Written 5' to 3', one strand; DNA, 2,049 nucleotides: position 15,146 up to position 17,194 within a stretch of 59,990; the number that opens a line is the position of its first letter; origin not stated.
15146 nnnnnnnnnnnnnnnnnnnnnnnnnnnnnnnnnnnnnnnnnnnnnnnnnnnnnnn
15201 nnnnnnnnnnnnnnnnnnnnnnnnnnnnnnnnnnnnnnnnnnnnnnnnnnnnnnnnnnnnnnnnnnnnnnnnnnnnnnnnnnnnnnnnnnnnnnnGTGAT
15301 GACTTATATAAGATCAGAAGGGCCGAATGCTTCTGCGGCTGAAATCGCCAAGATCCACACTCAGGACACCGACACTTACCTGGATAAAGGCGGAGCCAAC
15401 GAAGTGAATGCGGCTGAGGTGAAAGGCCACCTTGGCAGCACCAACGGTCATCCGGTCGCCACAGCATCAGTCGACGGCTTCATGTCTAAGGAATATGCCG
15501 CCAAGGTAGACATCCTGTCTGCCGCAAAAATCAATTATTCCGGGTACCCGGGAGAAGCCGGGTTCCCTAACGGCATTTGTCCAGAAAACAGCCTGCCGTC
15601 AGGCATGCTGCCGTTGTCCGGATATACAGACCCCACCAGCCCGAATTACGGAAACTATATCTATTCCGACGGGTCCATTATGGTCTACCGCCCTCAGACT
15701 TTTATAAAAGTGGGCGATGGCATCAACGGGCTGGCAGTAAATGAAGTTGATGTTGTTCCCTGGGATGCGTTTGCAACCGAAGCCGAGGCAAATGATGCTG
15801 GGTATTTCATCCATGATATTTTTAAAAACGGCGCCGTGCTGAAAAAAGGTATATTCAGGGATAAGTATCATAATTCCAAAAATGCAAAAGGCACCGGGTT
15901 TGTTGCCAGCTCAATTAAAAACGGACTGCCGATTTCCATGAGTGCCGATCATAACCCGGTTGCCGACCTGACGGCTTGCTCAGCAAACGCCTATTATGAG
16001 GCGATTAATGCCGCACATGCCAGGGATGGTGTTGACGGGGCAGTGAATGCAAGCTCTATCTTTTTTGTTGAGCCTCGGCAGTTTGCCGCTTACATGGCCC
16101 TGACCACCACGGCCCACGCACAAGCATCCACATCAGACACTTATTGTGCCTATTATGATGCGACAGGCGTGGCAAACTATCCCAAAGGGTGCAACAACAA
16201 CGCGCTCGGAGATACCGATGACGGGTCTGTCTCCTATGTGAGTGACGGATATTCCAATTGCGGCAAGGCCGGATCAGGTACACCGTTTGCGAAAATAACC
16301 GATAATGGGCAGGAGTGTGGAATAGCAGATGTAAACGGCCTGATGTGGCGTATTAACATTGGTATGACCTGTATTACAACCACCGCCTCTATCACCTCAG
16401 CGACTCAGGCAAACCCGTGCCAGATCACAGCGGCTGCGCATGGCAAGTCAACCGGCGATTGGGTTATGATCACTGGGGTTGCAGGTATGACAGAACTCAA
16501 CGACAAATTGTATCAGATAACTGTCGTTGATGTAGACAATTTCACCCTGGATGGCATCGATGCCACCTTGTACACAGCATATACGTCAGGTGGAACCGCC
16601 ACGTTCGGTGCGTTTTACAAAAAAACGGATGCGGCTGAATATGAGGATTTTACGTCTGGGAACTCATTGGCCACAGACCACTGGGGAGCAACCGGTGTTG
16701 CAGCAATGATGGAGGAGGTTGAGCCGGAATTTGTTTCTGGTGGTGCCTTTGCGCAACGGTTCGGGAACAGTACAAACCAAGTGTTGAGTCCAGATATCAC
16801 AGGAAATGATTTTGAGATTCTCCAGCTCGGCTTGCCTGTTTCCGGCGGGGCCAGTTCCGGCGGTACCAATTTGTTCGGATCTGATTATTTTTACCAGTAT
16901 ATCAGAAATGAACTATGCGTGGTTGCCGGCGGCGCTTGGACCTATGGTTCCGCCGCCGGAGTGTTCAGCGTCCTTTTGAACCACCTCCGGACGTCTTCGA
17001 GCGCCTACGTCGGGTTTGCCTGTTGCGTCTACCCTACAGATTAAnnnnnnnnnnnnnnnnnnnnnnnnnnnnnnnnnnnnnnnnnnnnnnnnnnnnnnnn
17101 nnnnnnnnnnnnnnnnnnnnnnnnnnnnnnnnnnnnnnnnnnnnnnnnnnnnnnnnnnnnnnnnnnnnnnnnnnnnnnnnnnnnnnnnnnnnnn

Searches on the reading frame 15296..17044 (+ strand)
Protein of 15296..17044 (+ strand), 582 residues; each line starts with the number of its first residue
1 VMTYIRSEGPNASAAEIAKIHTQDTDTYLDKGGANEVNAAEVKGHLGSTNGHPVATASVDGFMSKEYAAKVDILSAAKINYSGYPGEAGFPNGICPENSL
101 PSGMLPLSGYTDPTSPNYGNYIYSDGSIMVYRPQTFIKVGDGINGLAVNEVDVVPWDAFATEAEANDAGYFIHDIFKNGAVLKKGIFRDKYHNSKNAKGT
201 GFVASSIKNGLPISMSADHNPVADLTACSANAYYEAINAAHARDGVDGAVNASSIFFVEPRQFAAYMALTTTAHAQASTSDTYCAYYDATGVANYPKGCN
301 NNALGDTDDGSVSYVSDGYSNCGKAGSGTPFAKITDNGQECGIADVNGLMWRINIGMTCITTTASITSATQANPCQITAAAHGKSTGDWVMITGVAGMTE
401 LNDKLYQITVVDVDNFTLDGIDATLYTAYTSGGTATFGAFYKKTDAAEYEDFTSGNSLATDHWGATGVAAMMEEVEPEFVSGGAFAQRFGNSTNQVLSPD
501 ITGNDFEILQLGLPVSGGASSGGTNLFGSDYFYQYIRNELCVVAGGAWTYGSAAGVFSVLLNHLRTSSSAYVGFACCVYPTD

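Call 45: search_protein_families(library=phrogs, proteins=[window:15296-17044:+], max_evalue=0.00001)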
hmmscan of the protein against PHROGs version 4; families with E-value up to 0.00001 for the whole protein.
window:15296-17044:+ (582 aa): 3 families
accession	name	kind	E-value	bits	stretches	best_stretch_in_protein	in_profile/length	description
phrog_584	-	tail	5.4e-13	50.2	1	361-437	18-94/218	major tail protein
phrog_20912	-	unknown function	8.6e-12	45.2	1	83-231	142-279/583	-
phrog_2889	-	unknown function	4.5e-07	30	1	526-579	361-414/418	-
